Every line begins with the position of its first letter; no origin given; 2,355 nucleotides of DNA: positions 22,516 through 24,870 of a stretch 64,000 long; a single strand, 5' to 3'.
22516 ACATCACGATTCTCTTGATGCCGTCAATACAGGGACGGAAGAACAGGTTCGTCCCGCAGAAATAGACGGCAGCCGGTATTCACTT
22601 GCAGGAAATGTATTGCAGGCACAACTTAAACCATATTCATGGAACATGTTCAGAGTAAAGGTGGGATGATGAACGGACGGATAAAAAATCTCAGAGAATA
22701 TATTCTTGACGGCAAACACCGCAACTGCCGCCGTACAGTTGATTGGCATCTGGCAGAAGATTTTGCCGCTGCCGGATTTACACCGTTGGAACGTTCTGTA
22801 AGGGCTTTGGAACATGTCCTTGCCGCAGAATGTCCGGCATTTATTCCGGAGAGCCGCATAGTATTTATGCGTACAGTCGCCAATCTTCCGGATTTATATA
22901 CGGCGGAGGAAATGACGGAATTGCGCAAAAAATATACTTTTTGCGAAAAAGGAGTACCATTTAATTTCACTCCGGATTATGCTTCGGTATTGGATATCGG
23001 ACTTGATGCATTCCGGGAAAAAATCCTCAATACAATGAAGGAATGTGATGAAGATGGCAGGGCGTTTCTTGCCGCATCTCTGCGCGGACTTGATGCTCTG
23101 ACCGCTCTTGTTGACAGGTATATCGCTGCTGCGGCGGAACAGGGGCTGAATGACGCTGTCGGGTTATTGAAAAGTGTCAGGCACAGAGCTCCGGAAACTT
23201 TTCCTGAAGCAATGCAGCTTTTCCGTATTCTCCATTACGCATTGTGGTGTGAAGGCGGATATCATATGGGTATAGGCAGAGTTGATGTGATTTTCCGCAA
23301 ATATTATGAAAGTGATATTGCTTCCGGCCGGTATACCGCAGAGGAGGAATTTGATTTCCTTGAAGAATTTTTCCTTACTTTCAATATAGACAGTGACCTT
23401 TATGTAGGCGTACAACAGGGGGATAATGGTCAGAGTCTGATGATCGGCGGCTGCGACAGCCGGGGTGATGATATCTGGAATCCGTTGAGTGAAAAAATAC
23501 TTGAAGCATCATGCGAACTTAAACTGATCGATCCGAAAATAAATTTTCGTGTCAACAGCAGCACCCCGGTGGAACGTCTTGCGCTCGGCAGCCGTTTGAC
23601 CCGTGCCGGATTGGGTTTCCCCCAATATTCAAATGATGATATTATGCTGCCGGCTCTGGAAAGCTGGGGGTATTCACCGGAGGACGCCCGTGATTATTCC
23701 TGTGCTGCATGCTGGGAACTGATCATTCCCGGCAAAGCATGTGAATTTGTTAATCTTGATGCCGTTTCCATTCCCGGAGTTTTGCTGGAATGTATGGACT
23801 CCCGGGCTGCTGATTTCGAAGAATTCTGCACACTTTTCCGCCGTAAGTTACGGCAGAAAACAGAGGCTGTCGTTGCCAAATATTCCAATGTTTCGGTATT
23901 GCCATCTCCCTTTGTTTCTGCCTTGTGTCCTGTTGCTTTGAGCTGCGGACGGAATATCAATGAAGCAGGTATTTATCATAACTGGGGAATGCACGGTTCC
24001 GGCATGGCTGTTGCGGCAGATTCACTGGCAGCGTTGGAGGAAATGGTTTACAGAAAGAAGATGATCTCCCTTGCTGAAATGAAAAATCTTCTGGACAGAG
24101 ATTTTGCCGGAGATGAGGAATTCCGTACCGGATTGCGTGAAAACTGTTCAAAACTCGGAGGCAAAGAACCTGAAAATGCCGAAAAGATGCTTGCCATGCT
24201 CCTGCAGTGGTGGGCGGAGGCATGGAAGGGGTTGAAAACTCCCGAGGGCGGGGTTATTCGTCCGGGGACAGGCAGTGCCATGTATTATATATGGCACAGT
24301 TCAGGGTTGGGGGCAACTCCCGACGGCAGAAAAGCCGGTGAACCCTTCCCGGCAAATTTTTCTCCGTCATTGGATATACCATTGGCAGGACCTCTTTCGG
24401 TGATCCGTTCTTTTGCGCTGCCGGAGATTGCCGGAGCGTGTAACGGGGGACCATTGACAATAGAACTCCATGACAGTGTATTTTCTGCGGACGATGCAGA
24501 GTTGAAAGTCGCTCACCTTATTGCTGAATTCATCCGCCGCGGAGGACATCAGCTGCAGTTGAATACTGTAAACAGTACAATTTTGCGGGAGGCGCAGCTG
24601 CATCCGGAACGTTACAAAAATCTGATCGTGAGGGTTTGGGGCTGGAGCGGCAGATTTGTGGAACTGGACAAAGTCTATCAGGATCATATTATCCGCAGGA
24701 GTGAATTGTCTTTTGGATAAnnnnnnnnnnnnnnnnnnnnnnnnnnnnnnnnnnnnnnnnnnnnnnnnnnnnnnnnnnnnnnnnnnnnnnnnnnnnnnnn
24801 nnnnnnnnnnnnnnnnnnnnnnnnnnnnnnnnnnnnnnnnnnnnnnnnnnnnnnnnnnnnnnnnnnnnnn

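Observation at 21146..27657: Undersized eliminase-type glycyl radical enzyme with a PflA-sized activase, translationally coupled to a GH51 arabinofuranosidase and an amino-acid symporter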

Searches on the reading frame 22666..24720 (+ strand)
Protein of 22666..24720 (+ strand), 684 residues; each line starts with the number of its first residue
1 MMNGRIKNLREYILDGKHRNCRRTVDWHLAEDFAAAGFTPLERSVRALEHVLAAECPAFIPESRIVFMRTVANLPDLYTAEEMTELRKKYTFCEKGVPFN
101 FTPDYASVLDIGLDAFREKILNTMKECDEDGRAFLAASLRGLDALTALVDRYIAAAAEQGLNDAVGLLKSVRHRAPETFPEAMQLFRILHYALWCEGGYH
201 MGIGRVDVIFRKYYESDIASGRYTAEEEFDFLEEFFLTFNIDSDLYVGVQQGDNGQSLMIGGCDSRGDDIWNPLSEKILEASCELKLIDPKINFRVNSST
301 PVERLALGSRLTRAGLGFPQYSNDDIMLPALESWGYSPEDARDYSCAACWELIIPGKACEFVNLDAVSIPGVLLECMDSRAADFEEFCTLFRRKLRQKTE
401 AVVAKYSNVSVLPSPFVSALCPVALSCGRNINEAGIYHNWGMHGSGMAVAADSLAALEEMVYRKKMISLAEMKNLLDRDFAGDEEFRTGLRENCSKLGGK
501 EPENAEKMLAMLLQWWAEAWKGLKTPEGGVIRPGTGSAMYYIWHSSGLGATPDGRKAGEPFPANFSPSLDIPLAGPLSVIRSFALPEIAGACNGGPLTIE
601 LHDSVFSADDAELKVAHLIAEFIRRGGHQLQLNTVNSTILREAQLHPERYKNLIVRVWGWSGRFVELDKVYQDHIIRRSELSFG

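Call 3: search_protein_families(library=pfam, proteins=[window:22666-24720:+])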
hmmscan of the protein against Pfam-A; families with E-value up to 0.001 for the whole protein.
window:22666-24720:+ (684 aa): 2 families
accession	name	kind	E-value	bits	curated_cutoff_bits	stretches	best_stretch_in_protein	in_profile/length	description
PF02901.20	PFL-like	-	4.6e-69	234.2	24.3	1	94-535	153-637/647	Pyruvate formate lyase-like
PF01228.26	Gly_radical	-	8.2e-14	52.5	22.2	1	566-665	6-106/106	Glycine radical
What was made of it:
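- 22666..24720 (+): Compact Cys-x-Glu-type glycyl radical enzyme, 684 aa (683 aa from ATG 22669), with Cys349, Glu351 and Gly659. PF02901 and PF01228 (call 3).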

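Call 4: search_protein_families(library=ncbifam, proteins=[window:22666-24720:+])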
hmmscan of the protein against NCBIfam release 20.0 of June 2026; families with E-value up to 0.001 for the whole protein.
window:22666-24720:+ (684 aa): 12 families
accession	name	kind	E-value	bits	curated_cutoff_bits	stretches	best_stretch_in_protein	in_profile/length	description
TIGR01774.1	PFL2-3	subfamily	3e-76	257.3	678.2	1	104-680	161-783/786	formate C-acetyltransferase/glycerol dehydratase family glycyl radical enzyme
NF007437.0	PRK09983.1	equivalog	2.8e-65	220.8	1109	1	102-680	158-762/765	formate C-acetyltransferase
NF048009.1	SfplDhtHpfGKleb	equivalog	2.1e-58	198.2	1000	2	409-683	545-824/824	(2S)-3-sulfopropanediol dehydratase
NF043068.1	glycl_HYPD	equivalog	8e-58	196.2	1100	1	160-682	232-783/784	trans-4-hydroxy-L-proline dehydratase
TIGR04394.1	choline_CutC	equivalog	9.4e-49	166.6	1050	2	401-681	507-786/789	choline trimethylamine-lyase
NF033715.1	glycyl_HPDL_Lrg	equivalog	6e-44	150.1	1150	2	157-352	305-510/901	4-hydroxyphenylacetate decarboxylase large subunit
NF048011.1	SfplDhtHpsGDes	equivalog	3.8e-43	147.9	1000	1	101-680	186-818/821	(2S)-3-sulfopropanediol dehydratase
NF033718.1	indole_decarb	equivalog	5.7e-41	140.6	1100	2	548-681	733-866/868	indoleacetate decarboxylase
NF038360.1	rad_fix_GrcA3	exception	6.6e-13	48.6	158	1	616-678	10-72/78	autonomous glycyl radical cofactor GrcA3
TIGR01255.1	pyr_form_ly_1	equivalog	8.3e-12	44.4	994.2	1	542-678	595-738/744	formate C-acetyltransferase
NF008341.1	PRK11127.1-1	equivalog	1.1e-06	28.5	145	1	626-678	22-74/80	autonomous glycyl radical cofactor GrcA2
TIGR04365.1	spare_glycyl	equivalog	1.3e-05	25.5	170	1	625-678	67-120/126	autonomous glycyl radical cofactor GrcA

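Call 5: find_homologous_proteins(query=window:22666-24720:+)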
Query window:22666-24720:+ (684 aa): 3915 proteins with E <= 0.001 among 8000 candidates; the best 120 are listed.
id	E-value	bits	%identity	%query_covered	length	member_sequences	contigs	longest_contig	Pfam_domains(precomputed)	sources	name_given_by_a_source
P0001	0.0e+0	1581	99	100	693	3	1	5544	PF02901.21,PF01228.27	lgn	-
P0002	1.3e-296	1003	63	100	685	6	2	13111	PF02901.21,PF01228.27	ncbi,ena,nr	ncbi:MAG: pyruvate formate-lyase [Lentisphaeria bacterium]|nr:pyruvate formate-lyase [Lentisphaeria 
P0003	1.0e-295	1001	64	100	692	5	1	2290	PF02901.21,PF01228.27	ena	-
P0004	4.1e-293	992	62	99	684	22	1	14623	PF02901.21,PF01228.27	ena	-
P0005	5.4e-293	992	63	100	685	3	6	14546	PF02901.21,PF01228.27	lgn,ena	-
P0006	1.2e-292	990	62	99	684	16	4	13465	PF02901.21,PF01228.27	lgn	-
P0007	9.3e-286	968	62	100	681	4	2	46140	PF02901.21,PF01228.27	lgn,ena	-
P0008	1.8e-284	963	62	100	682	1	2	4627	PF02901.21,PF01228.27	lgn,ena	-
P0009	5.8e-275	932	61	100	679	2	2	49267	PF02901.21,PF01228.27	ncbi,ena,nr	ncbi:MAG: pyruvate formate-lyase [Lentisphaeria bacterium]|nr:pyruvate formate-lyase [Lentisphaeria 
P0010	6.3e-273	925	59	100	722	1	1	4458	PF02901.21,PF01228.27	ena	-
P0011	1.7e-272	924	61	100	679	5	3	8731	PF02901.21,PF01228.27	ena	-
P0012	3.0e-271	920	59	100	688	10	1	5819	PF02901.21,PF01228.27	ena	-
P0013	3.0e-269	913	58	99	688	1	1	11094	PF02901.21,PF01228.27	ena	-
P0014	2.4e-267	907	58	99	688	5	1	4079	PF02901.21,PF01228.27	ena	-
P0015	1.3e-265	901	58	99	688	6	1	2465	PF02901.21,PF01228.27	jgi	-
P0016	1.2e-263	895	57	99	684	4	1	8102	PF02901.21,PF01228.27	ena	-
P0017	3.4e-261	886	56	100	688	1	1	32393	PF02901.21,PF01228.27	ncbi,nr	ncbi:MAG: hypothetical protein IJJ26_09125 [Victivallales bacterium]|nr:hypothetical protein [Victiv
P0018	1.3e-256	871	55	100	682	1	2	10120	PF02901.21,PF01228.27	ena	-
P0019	8.3e-236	803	53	100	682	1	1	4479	PF02901.21,PF01228.27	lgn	-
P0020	4.5e-232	790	52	100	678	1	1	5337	PF02901.21,PF01228.27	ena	-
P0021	1.2e-229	782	54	100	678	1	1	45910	PF02901.21,PF01228.27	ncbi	-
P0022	2.7e-225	768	53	100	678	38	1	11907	PF02901.21,PF01228.27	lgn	-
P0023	3.9e-225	767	53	100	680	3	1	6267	PF02901.21,PF01228.27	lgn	-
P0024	3.1e-224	764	50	99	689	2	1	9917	PF02901.21,PF01228.27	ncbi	-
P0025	6.5e-222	757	52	100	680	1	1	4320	PF02901.21,PF01228.27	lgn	-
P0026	1.1e-221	756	51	100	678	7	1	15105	PF02901.21,PF01228.27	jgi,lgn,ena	-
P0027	1.2e-221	756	52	100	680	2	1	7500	PF02901.21,PF01228.27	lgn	-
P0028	2.7e-221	755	51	100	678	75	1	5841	PF02901.21,PF01228.27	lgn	-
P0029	9.3e-221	753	52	100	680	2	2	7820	PF02901.21,PF01228.27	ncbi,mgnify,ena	mgnify:FL=1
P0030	9.7e-221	753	51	100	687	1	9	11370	PF02901.21,PF01228.27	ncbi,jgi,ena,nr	ncbi:MAG TPA: pyruvate formate lyase family protein [Kiritimatiellia bacterium]|nr:pyruvate formate 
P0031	3.1e-219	748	49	100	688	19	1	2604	PF02901.21,PF01228.27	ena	-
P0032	3.1e-219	748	50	100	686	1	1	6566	PF02901.21,PF01228.27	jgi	-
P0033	4.5e-218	744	50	100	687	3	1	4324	PF02901.21,PF01228.27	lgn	-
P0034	4.8e-217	741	50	100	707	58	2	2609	PF02901.21,PF01228.27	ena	-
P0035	6.6e-217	740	50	100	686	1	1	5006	PF02901.21,PF01228.27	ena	-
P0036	7.7e-217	740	50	100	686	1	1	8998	PF02901.21,PF01228.27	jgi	-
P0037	5.1e-216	737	49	100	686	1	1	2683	PF02901.21,PF01228.27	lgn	-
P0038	7.2e-216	737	50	100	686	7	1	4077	PF02901.21,PF01228.27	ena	-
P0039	9.6e-216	736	50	100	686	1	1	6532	PF02901.21,PF01228.27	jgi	jgi:formate C-acetyltransferase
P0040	6.5e-214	730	49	100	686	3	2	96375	PF02901.21,PF01228.27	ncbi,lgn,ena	-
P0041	8.2e-213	727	49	99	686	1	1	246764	PF02901.21,PF01228.27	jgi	jgi:formate C-acetyltransferase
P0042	1.9e-212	725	48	100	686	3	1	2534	PF02901.21,PF01228.27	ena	-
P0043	3.4e-212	725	49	100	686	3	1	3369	PF02901.21,PF01228.27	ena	-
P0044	3.6e-212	724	49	98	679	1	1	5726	PF02901.21,PF01228.27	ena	-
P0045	4.2e-212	724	49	100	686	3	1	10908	PF02901.21,PF01228.27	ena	-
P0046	7.6e-212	723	48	100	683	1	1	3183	PF02901.21,PF01228.27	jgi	-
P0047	8.7e-212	723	49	100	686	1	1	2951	PF02901.21,PF01228.27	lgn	-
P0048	2.2e-211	722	47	100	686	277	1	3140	PF02901.21,PF01228.27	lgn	-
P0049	2.5e-211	722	49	100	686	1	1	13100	PF02901.21,PF01228.27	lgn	-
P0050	9.7e-211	720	49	100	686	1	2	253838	PF02901.21,PF01228.27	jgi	jgi:formate C-acetyltransferase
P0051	1.4e-210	719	48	100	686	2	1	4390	PF02901.21,PF01228.27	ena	-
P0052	1.8e-210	719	48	100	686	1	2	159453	PF02901.21,PF01228.27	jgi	jgi:formate C-acetyltransferase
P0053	1.8e-210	719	48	99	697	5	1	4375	PF02901.21,PF01228.27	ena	-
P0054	4.4e-210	718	48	100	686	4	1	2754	PF02901.21,PF01228.27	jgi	-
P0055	5.6e-210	717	49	100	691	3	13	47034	PF02901.21,PF01228.27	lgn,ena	-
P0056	6.5e-210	717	49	100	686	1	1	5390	PF02901.21,PF01228.27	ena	-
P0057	6.6e-210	717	49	100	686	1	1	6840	PF02901.21,PF01228.27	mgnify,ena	mgnify:CR=1 FL=1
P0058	7.2e-210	717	49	99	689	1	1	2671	PF02901.21,PF01228.27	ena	-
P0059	1.2e-209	716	49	100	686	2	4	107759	PF02901.21,PF01228.27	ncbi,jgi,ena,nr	ncbi:MAG TPA: pyruvate formate lyase family protein [Kiritimatiellia bacterium]|nr:pyruvate formate 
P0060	1.7e-209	716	49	99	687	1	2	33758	PF02901.21,PF01228.27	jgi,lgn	jgi:formate C-acetyltransferase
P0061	1.8e-209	715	48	100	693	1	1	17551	PF02901.21,PF01228.27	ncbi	ncbi:MAG: pyruvate formate lyase family protein [Kiritimatiellia bacterium]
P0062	3.1e-209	715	48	100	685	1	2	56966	PF02901.21,PF01228.27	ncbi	-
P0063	4.1e-209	714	49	100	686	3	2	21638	PF02901.21,PF01228.27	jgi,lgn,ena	-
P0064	4.2e-209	714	48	98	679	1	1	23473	PF02901.21,PF01228.27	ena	-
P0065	8.2e-209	713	47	100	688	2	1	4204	PF02901.21,PF01228.27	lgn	-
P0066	1.1e-208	713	48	99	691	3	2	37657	PF02901.21,PF01228.27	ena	-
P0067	1.7e-208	712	48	100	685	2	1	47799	PF02901.21,PF01228.27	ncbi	-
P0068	2.9e-208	712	48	100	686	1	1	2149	PF02901.21,PF01228.27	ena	-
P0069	6.1e-208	710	48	100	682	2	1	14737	PF02901.21,PF01228.27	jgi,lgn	jgi:pyruvate-formate lyase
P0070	7.1e-208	710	47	100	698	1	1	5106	PF02901.21,PF01228.27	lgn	-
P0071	7.8e-208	710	47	100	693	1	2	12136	PF02901.21,PF01228.27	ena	-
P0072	8.0e-208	710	49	100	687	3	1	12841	PF02901.21,PF01228.27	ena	-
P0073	8.2e-208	710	49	100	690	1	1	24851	PF02901.21,PF01228.27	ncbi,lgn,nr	ncbi:MAG: pyruvate formate lyase family protein [Planctomycetia bacterium]|nr:pyruvate formate lyase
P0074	2.3e-207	709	48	100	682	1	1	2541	PF02901.21,PF01228.27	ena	-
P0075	2.7e-207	708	48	100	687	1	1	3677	PF02901.21,PF01228.27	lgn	-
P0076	1.1e-206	706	47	100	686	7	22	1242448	PF02901.21,PF01228.27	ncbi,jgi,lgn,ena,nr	ncbi:MAG: pyruvate formate-lyase [Lentisphaerae bacterium]|jgi:pyruvate-formate lyase|nr:pyruvate fo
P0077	2.1e-206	705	48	100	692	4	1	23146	PF02901.21,PF01228.27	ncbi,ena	-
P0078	2.9e-206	705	48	100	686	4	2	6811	PF02901.21,PF01228.27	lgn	-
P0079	3.0e-206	705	48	100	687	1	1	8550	PF02901.21,PF01228.27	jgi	-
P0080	5.9e-206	704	48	99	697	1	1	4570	PF02901.21,PF01228.27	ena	-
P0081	2.2e-205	702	48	100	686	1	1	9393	PF02901.21,PF01228.27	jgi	jgi:formate C-acetyltransferase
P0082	2.4e-205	702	48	99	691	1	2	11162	PF02901.21,PF01228.27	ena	-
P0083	2.4e-205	702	48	99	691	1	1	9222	PF02901.21,PF01228.27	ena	-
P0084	4.6e-205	701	49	100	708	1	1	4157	PF02901.21,PF01228.27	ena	-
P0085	6.2e-205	700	48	100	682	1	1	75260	PF02901.21,PF01228.27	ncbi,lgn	-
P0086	8.7e-205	700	48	100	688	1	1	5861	PF02901.21,PF01228.27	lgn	-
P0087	9.7e-205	700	48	100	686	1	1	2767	PF02901.21,PF01228.27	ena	-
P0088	9.8e-205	700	48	99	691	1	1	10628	PF02901.21,PF01228.27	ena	-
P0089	1.4e-204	699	47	99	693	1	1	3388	PF02901.21,PF01228.27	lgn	-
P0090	1.6e-204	699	48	99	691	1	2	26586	PF02901.21,PF01228.27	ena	-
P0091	1.6e-204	699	48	100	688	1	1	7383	PF02901.21,PF01228.27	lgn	-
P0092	1.7e-204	699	48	99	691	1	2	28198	PF02901.21,PF01228.27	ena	-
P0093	1.9e-204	699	47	100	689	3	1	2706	PF02901.21,PF01228.27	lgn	-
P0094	2.1e-204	699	47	100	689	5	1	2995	PF02901.21,PF01228.27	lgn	-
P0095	2.3e-204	699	48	99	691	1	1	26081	PF02901.21,PF01228.27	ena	-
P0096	2.4e-204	699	48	99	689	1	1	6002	PF02901.21,PF01228.27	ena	-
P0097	2.8e-204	698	48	99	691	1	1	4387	PF02901.21,PF01228.27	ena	-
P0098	3.8e-204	698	48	99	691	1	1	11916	PF02901.21,PF01228.27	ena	-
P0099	3.8e-204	698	48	100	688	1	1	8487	PF02901.21,PF01228.27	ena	-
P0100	4.2e-204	698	48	100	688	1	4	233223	PF02901.21,PF01228.27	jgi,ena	jgi:formate C-acetyltransferase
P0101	4.9e-204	698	48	100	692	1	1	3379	PF02901.21,PF01228.27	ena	-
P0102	5.6e-204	697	48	100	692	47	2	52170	PF02901.21,PF01228.27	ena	-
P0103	9.6e-204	697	48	99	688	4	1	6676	PF02901.21,PF01228.27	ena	-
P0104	1.7e-203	696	47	100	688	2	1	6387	PF02901.21,PF01228.27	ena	-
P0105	2.4e-203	695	48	99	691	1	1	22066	PF02901.21,PF01228.27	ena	-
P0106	2.5e-203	695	48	99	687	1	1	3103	PF02901.21,PF01228.27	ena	-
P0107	3.7e-203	695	48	100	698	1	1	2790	PF02901.21,PF01228.27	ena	-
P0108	3.7e-203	695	48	100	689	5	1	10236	PF02901.21,PF01228.27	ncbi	-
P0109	4.4e-203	694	48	99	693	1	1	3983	PF02901.21,PF01228.27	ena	-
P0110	5.3e-203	694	48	99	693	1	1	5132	PF02901.21,PF01228.27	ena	-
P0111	1.1e-202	693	48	99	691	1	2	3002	PF02901.21,PF01228.27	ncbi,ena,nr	ncbi:MAG: pyruvate formate-lyase [Kiritimatiellae bacterium]|nr:pyruvate formate-lyase [Kiritimatiel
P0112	1.1e-202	693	48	100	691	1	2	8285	PF02901.21,PF01228.27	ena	-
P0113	1.5e-202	693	48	100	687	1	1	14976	PF02901.21,PF01228.27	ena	-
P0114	2.0e-202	692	49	99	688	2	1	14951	PF02901.21,PF01228.27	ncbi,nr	ncbi:MAG: pyruvate formate-lyase [Kiritimatiellae bacterium]|nr:pyruvate formate-lyase [Kiritimatiel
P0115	2.3e-202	692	47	100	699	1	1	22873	PF02901.21,PF01228.27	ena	-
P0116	2.6e-202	692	47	99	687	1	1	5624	PF02901.21,PF01228.27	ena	-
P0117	2.8e-202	692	49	99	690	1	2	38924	PF02901.21,PF01228.27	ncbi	-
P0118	2.8e-202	692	47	100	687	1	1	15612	PF02901.21,PF01228.27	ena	-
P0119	3.1e-202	692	47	100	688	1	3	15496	PF02901.21,PF01228.27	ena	-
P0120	3.2e-202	692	48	100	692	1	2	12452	PF02901.21,PF01228.27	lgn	-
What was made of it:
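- The top 120 homologues are 678-722 aa long and 47-99% identical (call 5). Sources name the homologues pyruvate formate-lyase (call 5).
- Tried and rejected: All close homologues are 678-722 aa (call 5).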
